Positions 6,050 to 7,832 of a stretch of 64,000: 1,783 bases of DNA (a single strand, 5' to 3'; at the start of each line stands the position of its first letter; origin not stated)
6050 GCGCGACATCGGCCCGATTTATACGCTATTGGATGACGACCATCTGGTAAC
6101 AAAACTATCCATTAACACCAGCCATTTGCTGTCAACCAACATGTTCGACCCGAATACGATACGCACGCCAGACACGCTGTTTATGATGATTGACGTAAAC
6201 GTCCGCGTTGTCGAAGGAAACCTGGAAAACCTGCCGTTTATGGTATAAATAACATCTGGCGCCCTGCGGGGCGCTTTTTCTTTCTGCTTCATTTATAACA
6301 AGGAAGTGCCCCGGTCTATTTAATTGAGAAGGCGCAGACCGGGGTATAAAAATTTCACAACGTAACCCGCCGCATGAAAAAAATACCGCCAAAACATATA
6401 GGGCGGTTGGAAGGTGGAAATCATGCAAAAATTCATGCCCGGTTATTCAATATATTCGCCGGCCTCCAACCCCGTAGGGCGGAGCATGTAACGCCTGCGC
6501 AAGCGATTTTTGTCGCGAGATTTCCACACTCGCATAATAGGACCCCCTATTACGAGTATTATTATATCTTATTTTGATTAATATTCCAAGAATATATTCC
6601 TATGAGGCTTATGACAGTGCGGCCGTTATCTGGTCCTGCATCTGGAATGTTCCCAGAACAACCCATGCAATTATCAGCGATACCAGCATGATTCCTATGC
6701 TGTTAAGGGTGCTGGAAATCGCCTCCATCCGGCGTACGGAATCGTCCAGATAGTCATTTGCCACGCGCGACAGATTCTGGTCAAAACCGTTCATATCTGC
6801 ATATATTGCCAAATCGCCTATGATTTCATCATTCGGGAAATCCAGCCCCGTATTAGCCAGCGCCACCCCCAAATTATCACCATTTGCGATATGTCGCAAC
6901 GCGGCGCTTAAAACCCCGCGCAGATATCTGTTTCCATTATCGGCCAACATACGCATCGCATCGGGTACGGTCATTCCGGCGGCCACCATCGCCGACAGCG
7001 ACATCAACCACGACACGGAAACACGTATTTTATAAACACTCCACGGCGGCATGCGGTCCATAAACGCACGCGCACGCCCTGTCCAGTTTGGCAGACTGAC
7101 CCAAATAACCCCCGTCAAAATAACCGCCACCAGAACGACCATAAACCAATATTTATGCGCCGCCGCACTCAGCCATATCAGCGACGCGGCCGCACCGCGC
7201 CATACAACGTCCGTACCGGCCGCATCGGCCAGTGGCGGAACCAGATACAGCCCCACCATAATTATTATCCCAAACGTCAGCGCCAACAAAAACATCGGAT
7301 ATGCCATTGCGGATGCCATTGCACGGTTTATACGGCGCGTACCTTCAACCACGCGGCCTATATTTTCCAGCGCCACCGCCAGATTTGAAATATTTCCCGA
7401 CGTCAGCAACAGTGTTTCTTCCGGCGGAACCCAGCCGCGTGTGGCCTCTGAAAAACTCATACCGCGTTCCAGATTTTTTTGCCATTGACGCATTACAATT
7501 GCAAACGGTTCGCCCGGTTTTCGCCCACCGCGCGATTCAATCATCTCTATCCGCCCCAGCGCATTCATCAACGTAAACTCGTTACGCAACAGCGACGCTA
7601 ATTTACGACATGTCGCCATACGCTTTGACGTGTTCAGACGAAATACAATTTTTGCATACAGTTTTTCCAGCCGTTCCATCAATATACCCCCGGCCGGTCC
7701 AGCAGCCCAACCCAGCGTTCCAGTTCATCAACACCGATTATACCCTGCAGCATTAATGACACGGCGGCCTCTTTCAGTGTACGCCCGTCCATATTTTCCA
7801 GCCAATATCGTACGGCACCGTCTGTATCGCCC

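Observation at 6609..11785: Minimal type IVb-pilus-like assembly core inserted downstream of lpxC, without pilin, peptidase or secretin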

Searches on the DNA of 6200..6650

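Call 79: search_rna_families(source=window, start=6200, end=6650, threshold=evalue, max_evalue=1)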
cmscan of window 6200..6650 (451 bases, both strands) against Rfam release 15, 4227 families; matches with E-value up to 1: 1.
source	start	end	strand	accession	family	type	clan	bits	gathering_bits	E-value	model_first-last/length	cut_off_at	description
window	6222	6286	+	RF02538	TarB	Gene; sRNA;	-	19.1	80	0.36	1-79/79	no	Vibrio ToxT activated RNA TarB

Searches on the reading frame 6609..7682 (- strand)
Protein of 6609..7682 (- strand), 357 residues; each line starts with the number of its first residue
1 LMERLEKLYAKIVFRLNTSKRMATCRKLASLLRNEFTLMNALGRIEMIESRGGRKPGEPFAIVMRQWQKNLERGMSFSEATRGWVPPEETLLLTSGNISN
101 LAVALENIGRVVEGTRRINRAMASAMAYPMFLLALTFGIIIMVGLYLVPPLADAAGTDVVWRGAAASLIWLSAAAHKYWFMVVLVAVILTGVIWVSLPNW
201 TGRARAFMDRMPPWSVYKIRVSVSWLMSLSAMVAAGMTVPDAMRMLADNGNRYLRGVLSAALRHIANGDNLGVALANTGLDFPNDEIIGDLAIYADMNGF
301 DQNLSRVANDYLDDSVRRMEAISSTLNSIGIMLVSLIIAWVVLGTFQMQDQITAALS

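Call 3: search_protein_families(library=pfam, proteins=[window:6609-7682:-], max_evalue=1)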
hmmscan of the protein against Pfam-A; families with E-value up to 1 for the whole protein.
window:6609-7682:- (357 aa): 3 families
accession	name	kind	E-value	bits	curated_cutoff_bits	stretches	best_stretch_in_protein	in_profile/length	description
PF00482.28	T2SSF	-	4.9e-24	85.1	25.2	2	225-344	1-121/125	Type II secretion system (T2SS), protein F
PF15420.11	Abhydrolase_9_N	-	0.027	14.9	27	1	170-265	43-138/208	Alpha/beta-hydrolase family N-terminus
PF03929.21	PepSY_TM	-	0.027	14.7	28.8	1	132-203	140-211/295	PepSY-associated TM region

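Call 4: search_protein_families(library=ncbifam, proteins=[window:6609-7682:-], max_evalue=1)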
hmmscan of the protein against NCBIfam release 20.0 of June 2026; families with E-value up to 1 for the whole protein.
window:6609-7682:- (357 aa): 6 families
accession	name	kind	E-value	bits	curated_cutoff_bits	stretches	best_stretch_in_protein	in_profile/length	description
TIGR02120.1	GspF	equivalog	2.2e-18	66.7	424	1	15-344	59-389/401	type II secretion system inner membrane protein GspF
NF041012.2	T4P_ComGB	equivalog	6.7e-16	58.5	240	1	25-277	7-257/332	competence type IV pilus assembly protein ComGB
NF007861.0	PRK10573.1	equivalog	3.8e-15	55.8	401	1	18-344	58-386/401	protein transport protein HofC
NF052606.1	T4PiliAsmPilCMyx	equivalog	5.8e-13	48.5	700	1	46-342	101-404/419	type IV pilus assembly protein PilC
NF052607.1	T4PiliAsmPilCThrm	equivalog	6.4e-11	42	700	1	25-357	72-405/406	type IV pilus assembly protein PilC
NF001194.0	PRK00159.1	equivalog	0.0064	16.6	102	1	171-219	24-71/87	cell division protein CrgA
